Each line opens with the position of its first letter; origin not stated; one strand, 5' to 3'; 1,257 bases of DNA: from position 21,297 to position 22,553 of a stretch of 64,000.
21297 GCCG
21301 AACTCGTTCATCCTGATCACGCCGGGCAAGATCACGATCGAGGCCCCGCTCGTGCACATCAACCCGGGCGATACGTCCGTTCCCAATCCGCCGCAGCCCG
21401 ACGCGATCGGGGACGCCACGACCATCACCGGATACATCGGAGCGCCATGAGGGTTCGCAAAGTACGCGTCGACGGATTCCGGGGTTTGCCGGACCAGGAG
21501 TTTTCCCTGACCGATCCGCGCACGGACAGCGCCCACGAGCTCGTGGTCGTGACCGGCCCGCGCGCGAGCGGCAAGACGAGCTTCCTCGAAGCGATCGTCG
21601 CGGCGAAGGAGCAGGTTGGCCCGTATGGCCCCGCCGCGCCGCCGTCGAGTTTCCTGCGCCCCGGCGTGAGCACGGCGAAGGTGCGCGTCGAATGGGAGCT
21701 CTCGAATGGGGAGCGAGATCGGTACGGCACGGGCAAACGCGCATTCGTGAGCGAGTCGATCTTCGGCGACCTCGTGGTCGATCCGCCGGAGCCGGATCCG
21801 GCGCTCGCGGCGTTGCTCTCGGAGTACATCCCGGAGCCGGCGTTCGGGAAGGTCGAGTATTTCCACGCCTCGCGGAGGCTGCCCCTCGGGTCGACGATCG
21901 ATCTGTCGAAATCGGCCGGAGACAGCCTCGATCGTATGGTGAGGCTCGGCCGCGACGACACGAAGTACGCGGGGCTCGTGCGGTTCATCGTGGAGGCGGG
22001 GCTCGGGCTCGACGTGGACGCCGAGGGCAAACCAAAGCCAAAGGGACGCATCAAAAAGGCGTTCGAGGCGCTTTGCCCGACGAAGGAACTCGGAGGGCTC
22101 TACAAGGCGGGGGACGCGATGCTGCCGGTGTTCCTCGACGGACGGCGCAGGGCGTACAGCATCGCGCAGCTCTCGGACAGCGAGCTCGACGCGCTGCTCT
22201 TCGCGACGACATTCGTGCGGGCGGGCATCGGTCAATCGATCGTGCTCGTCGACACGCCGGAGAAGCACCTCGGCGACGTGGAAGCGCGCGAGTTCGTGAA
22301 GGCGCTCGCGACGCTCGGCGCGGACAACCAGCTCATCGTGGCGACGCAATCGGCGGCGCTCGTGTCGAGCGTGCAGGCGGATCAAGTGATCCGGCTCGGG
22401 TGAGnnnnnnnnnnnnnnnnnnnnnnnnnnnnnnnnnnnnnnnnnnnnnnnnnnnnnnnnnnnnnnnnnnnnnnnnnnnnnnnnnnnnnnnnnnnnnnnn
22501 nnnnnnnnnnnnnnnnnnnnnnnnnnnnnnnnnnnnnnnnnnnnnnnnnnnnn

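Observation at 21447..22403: ABC-class (AAA_21-like) ATPase translationally coupled to the vgrG stop codon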

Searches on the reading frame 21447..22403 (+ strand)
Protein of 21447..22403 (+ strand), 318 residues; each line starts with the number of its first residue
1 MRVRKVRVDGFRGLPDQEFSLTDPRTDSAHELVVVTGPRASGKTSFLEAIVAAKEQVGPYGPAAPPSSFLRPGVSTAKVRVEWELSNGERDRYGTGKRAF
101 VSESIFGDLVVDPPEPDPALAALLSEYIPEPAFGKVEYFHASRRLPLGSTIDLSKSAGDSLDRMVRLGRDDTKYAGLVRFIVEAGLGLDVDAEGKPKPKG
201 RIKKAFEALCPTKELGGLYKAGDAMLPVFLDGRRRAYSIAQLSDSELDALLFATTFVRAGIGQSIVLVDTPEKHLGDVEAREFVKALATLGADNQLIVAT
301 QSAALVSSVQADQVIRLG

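Call 6: search_protein_families(library=pfam, proteins=[window:21447-22403:+], max_evalue=0.1)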
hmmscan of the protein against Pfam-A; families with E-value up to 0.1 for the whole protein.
window:21447-22403:+ (318 aa): 9 families
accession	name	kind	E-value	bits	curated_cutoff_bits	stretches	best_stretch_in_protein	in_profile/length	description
PF13304.12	AAA_21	-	1e-06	29.5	27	2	232-307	228-304/304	AAA domain, putative AbiEii toxin, Type IV TA system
PF13175.12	AAA_15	-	3.5e-05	24.1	32.1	1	1-51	1-44/374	AAA ATPase domain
PF13476.12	AAA_23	-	0.00015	22.9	27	1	5-53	1-42/201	AAA domain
PF02463.25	SMC_N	-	0.00015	21.7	40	0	3-50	2-44/220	RecF/RecN/SMC N terminal domain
PF13191.12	AAA_16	-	0.0032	18.4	32.6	1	25-56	19-51/167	AAA ATPase domain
PF13173.12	AAA_14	-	0.012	16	27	1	31-54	3-26/129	AAA domain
PF00350.29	Dynamin_N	-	0.019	15.4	27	0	33-53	1-21/168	Dynamin family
PF01637.24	ATPase_2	-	0.03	14.6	33.2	1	30-57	20-47/225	ATPase domain predominantly from Archaea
PF13514.12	AAA_27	-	0.095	12.7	22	0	1-51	1-47/206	AAA domain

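Call 7: search_protein_families(library=ncbifam, proteins=[window:21447-22403:+], max_evalue=0.1)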
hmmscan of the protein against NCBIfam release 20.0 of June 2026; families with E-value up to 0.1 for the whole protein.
window:21447-22403:+ (318 aa): 11 families
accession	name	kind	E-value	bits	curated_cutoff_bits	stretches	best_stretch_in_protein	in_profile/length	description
TIGR00611.2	recf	equivalog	0.001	18.3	172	1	5-51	3-42/339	DNA replication/repair protein RecF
NF041760.1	PtuA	equivalog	0.0016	17.4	500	0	262-316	376-430/524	retron Ec78 anti-phage system effector ATPase PtuA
NF008421.0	PRK11248.1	equivalog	0.0052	16.3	357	0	29-51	26-48/255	taurine ABC transporter ATP-binding subunit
NF045487.1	ASRP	equivalog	0.0074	14.9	300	1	32-84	16-59/593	archaea-specific SMC-related protein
TIGR02982.1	heterocyst_DevA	subfamily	0.022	14.3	295.8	0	29-52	30-53/220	ABC exporter ATP-binding subunit, DevA family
TIGR03411.1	urea_trans_UrtD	equivalog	0.024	14.3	304.1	0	5-52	9-50/242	urea ABC transporter ATP-binding protein UrtD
NF040873.1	AztA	equivalog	0.033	13.7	220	0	29-54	17-42/191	zinc ABC transporter ATP-binding protein AztA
NF047739.1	antiphage_MADS3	equivalog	0.049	12.8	420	0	31-55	22-46/427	methylation-associated defense system AAA family ATPase MAD3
TIGR01070.1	mutS1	equivalog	0.064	11.5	641.7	1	22-64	584-628/840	DNA mismatch repair protein MutS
TIGR02857.1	CydD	equivalog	0.068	12.1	435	0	246-316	463-528/529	thiol reductant ABC exporter subunit CydD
NF003810.1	PRK05399.1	equivalog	0.072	11.7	480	1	17-63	588-636/793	DNA mismatch repair protein MutS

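Call 8: search_protein_families(library=padloc, proteins=[window:21447-22403:+], max_evalue=0.1)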
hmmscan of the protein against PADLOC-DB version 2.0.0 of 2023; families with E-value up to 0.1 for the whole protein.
window:21447-22403:+ (318 aa): 71 families (the best 25 are shown)
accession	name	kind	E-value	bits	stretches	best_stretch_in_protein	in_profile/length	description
PDLC02981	AriAB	-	1.8e-16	58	2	118-312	183-383/694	-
PDLC00289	PtuA1|PtuA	-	5.4e-16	56.6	2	202-316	189-302/404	AAA ATPase domain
PDLC04135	mad3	-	1.5e-08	32.6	2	2-53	1-45/374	mads_3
PDLC04175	HEC-01A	-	5e-08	30.4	1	235-315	242-321/363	-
PDLC00274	PtuA1|PtuA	-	6.5e-08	30.3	2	240-308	283-351/438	AAA ATPase domain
PDLC00271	PtuA1|PtuA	-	1.1e-07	29.7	2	262-317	278-333/421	AAA ATPase domain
PDLC02335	AbiLi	-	1.2e-07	29.2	1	5-315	52-249/326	AbiLi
PDLC00278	PtuA1|PtuA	-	2.7e-07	28.2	2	1-53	1-46/436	AAA ATPase domain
PDLC00075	GajA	-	7e-07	26.1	1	240-315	247-319/536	AAA ATPase domain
PDLC02980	AriA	-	1.1e-06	26.9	2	229-306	225-303/304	-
PDLC00267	PtuA1|PtuA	-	1.7e-06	25.4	2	1-53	1-46/438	AAA ATPase domain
PDLC00102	GajA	-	2.3e-06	24.4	1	264-315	289-340/532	AAA ATPase domain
PDLC00094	GajA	-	2.6e-06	24.2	2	263-317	301-353/569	AAA ATPase domain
PDLC00098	GajA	-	5.2e-06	23.5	1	258-315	284-341/534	AAA ATPase domain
PDLC00269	PtuA1|PtuA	-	5.8e-06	23.8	1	1-87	1-90/446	AAA ATPase domain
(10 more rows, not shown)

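Call 10: find_homologous_proteins(query=window:21447-22403:+, max_evalue=0.001)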
Query window:21447-22403:+ (318 aa): 125 proteins with E <= 0.001 among 8000 candidates; the best 120 are listed.
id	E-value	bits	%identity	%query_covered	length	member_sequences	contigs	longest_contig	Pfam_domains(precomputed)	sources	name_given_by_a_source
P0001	1.4e-202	690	100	100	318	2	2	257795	PF13304.13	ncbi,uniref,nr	ncbi:hypothetical protein [Polyangium jinanense]|uniref:ATPase AAA-type core domain-containing prote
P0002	6.1e-187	638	92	100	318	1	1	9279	PF13304.13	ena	-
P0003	1.9e-185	633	90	100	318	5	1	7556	-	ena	-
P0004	7.7e-183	625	89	100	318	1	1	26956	PF13304.13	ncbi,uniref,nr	ncbi:hypothetical protein [Polyangium sp. 15x6]|uniref:hypothetical protein n=1 Tax=Polyangium sp. 1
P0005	2.3e-153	528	75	100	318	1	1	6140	PF13304.13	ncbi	-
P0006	1.2e-151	522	74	100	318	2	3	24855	-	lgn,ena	-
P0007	4.6e-150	517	74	100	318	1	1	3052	PF13175.13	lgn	-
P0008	9.0e-148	510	72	100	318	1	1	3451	PF13175.13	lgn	-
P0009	1.1e-147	509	71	100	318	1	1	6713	PF13175.13,PF13304.13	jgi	jgi:predicted ATPase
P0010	3.8e-145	501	71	100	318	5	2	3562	-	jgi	jgi:hypothetical protein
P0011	7.7e-144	497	71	100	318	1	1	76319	PF13304.13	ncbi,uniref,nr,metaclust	ncbi:hypothetical protein [Chondromyces apiculatus]|uniref:Rad50/SbcC-type AAA domain-containing pro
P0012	5.3e-143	494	71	100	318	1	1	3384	-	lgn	-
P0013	1.3e-142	493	71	100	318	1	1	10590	-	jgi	jgi:hypothetical protein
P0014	1.1e-141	490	70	100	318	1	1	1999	-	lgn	-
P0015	1.4e-141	489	69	100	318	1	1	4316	PF13304.13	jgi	jgi:hypothetical protein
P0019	9.1e-118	411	61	100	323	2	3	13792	PF13304.13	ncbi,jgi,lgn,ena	-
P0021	4.6e-115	402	60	100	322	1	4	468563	PF13304.13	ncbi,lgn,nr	ncbi:MAG: hypothetical protein JNL21_04975 [Myxococcales bacterium]|nr:hypothetical protein [Myxococ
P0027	4.9e-109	382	60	100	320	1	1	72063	-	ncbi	-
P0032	3.6e-104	366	55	100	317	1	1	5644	PF13476.13,PF13304.13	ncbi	-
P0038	3.2e-100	353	54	100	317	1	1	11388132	PF13304.13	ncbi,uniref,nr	ncbi:AAA family ATPase [Chondromyces crocatus]|uniref:ATPase AAA-type core domain-containing protein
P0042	5.4e-98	346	58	97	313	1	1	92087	-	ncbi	-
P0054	2.4e-85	305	48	100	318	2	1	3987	PF13476.13,PF02463.26,PF13304.13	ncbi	-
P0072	5.7e-78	280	47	100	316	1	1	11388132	PF13175.13,PF13476.13,PF13304.13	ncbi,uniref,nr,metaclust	ncbi:AAA family ATPase [Chondromyces crocatus]|uniref:AAA+ ATPase domain-containing protein n=1 Tax=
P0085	1.7e-61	226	44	96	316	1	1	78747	PF13304.13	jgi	jgi:hypothetical protein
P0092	1.3e-56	210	42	97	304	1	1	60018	-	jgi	jgi:hypothetical protein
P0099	4.1e-45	173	36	100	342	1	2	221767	PF13304.13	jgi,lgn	jgi:hypothetical protein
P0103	1.0e-43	168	37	100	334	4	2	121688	PF13175.13,PF13304.13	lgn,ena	-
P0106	8.1e-42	162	39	97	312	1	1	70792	PF13175.13,PF13304.13,PF13191.13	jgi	jgi:energy-coupling factor transporter ATP-binding protein EcfA2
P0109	9.6e-41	158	34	100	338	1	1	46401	PF13175.13,PF13304.13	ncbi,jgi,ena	jgi:predicted ATPase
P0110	5.3e-40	156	37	100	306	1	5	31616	PF13304.13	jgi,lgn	jgi:hypothetical protein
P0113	7.4e-39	152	35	100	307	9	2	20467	PF13304.13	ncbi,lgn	-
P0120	1.1e-30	125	34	91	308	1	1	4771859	-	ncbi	-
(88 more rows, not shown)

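Call 12: find_encoding_contigs(protein=P0038, flank=8000, max_places=3)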
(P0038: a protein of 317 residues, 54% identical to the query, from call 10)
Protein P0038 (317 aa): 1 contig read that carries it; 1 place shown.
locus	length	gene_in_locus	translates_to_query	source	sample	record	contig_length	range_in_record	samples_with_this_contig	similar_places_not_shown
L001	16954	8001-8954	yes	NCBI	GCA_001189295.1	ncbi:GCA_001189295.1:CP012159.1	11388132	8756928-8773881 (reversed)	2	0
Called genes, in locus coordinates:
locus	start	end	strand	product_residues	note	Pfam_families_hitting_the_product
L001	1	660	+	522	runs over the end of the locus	PF01425:Amidase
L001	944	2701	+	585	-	PF02776:TPP_enzyme_N, PF00205:TPP_enzyme_M, PF02775:TPP_enzyme_C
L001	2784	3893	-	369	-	PF08545:ACP_syn_III, PF08541:ACP_syn_III_C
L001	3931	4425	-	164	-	-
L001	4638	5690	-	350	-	PF00248:Aldo_ket_red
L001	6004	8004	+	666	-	PF05954:Phage_GPD, PF04717:Phage_base_V, PF22178:Gp5_trimer_C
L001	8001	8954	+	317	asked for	PF13304:AAA_21 (weak)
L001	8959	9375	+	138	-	PF08786:DcrB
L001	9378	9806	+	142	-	PF08786:DcrB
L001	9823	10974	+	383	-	PF25799:prePAAR_I (faint), PF05488:PAAR_motif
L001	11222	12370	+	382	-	PF00155:Aminotran_1_2 (faint), PF00266:Aminotran_5, PF01212:Beta_elim_lyase, PF01041:DegT_DnrJ_EryC1 (weak)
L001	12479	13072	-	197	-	-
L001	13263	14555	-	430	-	-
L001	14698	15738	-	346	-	PF02608:Bmp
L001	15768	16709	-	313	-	-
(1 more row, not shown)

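Call 13: find_encoding_contigs(protein=P0072, flank=8000, max_places=3)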
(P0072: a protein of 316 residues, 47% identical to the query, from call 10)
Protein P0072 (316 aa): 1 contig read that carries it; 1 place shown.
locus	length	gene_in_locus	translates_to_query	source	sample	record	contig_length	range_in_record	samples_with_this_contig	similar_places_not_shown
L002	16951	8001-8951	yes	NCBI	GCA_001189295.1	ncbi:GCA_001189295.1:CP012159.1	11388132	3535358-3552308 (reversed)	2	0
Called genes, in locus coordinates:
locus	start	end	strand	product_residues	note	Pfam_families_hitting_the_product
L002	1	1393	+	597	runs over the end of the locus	PF07238:PilZ (weak)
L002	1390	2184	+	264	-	-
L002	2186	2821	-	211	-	PF02798:GST_N, PF13417:GST_N_3, PF13409:GST_N_2, PF00043:GST_C, PF14497:GST_C_3 (weak), PF13410:GST_C_2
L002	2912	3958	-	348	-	PF21731:TARSH_C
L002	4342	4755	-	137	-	PF21527:Stv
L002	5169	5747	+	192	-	-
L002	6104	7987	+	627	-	PF05954:Phage_GPD, PF04717:Phage_base_V, PF22178:Gp5_trimer_C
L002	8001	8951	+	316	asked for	PF13175:AAA_15 (weak), PF13476:AAA_23 (weak), PF13304:AAA_21 (weak)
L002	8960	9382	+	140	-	PF08786:DcrB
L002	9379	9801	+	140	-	PF08786:DcrB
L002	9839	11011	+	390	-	PF25799:prePAAR_I (weak), PF05488:PAAR_motif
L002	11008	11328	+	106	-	-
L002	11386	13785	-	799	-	PF09937:DUF2169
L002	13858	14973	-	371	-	PF01476:LysM, PF23472:LysM2_CERK1_LYK3_4_5 (faint), PF23473:LysM3_LYK4_5 (faint), PF23577:LysM_RLK (faint), PF01476:LysM, PF11860:Muramidase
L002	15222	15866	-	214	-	PF13409:GST_N_2 (weak)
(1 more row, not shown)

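Call 14: find_encoding_contigs(protein=P0099, flank=8000, max_places=3)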
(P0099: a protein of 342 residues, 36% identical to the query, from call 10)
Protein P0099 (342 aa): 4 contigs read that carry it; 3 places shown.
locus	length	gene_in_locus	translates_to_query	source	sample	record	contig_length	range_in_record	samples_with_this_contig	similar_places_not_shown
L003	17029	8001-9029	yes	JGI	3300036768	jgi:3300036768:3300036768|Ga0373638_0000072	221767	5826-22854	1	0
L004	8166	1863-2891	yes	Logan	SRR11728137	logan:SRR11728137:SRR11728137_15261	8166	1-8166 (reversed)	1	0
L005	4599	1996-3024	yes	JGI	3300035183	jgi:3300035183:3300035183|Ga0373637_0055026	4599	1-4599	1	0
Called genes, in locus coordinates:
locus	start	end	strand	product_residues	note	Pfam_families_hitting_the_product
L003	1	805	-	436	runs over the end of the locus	-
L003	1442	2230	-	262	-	-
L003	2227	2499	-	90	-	-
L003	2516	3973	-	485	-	PF00069:Pkinase, PF07714:PK_Tyr_Ser-Thr, PF01636:APH (faint)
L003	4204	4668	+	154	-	-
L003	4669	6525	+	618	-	PF05954:Phage_GPD, PF04717:Phage_base_V, PF22178:Gp5_trimer_C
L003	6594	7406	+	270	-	PF05488:PAAR_motif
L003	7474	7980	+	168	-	-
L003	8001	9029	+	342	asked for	PF13304:AAA_21 (faint)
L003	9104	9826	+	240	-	PF00481:PP2C (weak), PF13672:PP2C_2, PF07228:SpoIIE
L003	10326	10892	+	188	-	-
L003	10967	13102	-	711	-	PF00072:Response_reg, PF00989:PAS (weak), PF08448:PAS_4, PF08447:PAS_3, PF01590:GAF (weak), PF13185:GAF_2 (weak), PF00512:HisKA, PF02518:HATPase_c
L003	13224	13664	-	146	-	PF00072:Response_reg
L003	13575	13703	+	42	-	-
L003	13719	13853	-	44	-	-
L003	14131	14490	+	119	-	PF00072:Response_reg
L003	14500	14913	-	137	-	-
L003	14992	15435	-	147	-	PF10604:Polyketide_cyc2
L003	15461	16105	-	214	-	PF00440:TetR_N, PF16859:TetR_C_11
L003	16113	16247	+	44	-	-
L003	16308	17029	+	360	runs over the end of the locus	PF00364:Biotin_lipoyl (faint), PF25917:BSH_RND, PF25973:BSH_CzcB, PF25876:HH_MFP_RND (faint), PF25944:Beta-barrel_RND (weak), PF25954:Beta-barrel_RND_2, PF25989:YknX_C, PF25975:CzcB_C (weak)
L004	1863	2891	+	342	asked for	PF13304:AAA_21 (faint)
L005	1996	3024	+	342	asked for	PF13304:AAA_21 (faint)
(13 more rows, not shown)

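Call 17: search_solved_structures(query=A1, max_evalue=1, show_alignments=3)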
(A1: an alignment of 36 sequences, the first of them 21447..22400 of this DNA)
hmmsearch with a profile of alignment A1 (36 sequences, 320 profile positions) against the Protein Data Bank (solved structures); distinct sequences matched with E-value up to 1: 142 (the best 60 are shown).
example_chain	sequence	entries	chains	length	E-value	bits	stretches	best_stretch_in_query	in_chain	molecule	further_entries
6n9l_A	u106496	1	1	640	5.8e-10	42.2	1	240-317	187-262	UvrABC system protein A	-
3pih_A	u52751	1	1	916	3.1e-09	39.8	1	240-317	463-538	UvrABC system protein A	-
3qkt_A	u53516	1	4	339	1.1e-08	38.1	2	1-52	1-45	DNA double-strand break repair rad50 ATPase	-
4nci_A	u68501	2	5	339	1.1e-08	38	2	1-52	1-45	DNA double-strand break repair Rad50 ATPase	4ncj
4nch_A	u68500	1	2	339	1.8e-08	37.3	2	1-52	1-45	DNA double-strand break repair Rad50 ATPase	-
3qku_A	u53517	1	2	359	1.9e-08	37.3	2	1-52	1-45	DNA double-strand break repair rad50 ATPase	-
4nck_A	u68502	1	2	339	2.8e-08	36.7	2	1-52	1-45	DNA double-strand break repair Rad50 ATPase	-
9vkz_A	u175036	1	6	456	4.6e-08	36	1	230-312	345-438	Retron Ec78 probable ATPase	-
8ee4_A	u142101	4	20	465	6.8e-08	35.4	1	192-316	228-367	PtuA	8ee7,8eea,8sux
9vh1_D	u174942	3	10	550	7.5e-08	35.3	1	230-312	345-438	Retron Ec78 probable ATPase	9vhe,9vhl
9nnb_C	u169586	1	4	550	1.8e-07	34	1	230-312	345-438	Retron I-A effector PtuA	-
9kjx_B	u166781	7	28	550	1.9e-07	34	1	230-312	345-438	AAA family ATPase | Retron I-A effector PtuA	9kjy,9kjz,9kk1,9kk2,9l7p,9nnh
8v46_A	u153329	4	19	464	2.6e-07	33.5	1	220-309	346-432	AriA antitoxin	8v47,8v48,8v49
8ux9_B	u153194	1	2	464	2.6e-07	33.5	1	220-309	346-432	AriA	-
8v45_A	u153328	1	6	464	2.7e-07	33.5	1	220-309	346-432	AriA antitoxin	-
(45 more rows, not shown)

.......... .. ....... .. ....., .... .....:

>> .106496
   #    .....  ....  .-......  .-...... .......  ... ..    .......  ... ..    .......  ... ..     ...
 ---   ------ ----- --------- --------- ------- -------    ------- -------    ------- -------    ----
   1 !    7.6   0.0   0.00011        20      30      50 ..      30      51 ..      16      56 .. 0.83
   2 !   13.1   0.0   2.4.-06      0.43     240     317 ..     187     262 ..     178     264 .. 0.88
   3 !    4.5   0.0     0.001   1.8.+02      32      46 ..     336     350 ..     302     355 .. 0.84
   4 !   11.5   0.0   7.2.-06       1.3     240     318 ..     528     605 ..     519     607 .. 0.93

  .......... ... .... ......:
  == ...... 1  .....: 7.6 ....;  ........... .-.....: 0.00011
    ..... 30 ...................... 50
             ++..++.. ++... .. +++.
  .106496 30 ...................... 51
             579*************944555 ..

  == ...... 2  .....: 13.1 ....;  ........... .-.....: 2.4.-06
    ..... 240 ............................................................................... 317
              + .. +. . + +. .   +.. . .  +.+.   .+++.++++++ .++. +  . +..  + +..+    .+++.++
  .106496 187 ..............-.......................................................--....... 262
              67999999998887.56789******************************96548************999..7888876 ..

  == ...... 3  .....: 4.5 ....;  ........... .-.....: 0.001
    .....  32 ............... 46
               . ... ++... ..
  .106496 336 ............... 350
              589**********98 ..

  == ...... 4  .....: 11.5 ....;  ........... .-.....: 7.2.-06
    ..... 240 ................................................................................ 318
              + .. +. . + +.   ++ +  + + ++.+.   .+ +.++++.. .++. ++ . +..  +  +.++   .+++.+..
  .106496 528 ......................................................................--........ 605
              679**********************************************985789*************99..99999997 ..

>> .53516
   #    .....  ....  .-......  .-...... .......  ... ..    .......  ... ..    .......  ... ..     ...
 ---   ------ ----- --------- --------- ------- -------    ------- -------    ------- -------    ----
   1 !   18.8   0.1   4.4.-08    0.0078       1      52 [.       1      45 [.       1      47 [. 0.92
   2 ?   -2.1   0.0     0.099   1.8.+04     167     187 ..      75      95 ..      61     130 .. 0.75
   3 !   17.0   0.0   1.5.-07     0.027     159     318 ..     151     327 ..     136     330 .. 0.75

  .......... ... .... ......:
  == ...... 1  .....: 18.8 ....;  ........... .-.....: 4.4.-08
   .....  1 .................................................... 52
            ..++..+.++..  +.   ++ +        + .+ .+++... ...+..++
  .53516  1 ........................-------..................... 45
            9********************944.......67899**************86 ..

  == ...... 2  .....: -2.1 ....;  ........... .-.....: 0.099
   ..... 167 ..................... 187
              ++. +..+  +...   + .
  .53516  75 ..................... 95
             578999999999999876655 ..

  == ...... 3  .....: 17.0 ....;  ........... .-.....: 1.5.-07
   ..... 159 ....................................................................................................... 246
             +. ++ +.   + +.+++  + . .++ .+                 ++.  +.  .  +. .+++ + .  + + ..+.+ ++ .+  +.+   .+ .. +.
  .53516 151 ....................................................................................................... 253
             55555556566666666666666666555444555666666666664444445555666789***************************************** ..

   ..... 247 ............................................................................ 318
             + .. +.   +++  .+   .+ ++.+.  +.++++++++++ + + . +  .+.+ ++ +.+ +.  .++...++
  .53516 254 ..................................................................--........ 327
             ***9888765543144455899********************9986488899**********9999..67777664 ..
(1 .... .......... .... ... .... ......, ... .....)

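Call 18: find_related_loci(query=A1, collection=genome_contigs, flank=10000)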
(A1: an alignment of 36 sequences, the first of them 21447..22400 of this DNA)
Query A1 (318 aa) in genome_contigs; peptide patterns used: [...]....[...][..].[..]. (x = any residue, [..] = any of these).
600 stretches matched a pattern (row limit reached: there are more); 1 encode a relative of the query (tblastn E <= 1e-3); 1 distinct loci.
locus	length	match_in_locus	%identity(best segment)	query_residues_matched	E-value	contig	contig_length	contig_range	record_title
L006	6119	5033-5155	48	3-50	3e-7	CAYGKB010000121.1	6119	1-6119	MAG TPA_asm: uncultured Chromatiaceae bacterium isolate ERP116193_co2_299 genome assembly, contig: NODE_30132_length_611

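Call 20: find_encoding_contigs(protein=P0120, flank=8000, max_places=2)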
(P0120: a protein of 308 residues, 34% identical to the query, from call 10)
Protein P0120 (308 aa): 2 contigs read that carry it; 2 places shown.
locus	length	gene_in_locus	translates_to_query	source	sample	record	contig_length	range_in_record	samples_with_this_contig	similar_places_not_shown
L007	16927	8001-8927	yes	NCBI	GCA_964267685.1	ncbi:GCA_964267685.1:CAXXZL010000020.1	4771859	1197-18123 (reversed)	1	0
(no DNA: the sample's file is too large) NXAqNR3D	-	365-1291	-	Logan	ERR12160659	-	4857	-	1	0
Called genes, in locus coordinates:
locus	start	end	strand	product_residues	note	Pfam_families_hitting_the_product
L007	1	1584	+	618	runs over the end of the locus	-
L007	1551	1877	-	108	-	-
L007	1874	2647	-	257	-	-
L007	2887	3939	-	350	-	-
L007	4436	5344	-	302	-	-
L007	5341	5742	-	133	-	-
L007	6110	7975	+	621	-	PF05954:Phage_GPD, PF04717:Phage_base_V, PF22178:Gp5_trimer_C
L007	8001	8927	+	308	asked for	-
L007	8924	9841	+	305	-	-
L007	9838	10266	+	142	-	PF08786:DcrB (weak)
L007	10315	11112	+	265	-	PF16754:Pesticin (weak)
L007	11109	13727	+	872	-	PF09937:DUF2169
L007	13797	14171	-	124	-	-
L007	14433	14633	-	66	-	-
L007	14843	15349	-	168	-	-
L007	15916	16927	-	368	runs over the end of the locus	PF27126:NmeDI_C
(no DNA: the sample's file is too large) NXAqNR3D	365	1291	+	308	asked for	-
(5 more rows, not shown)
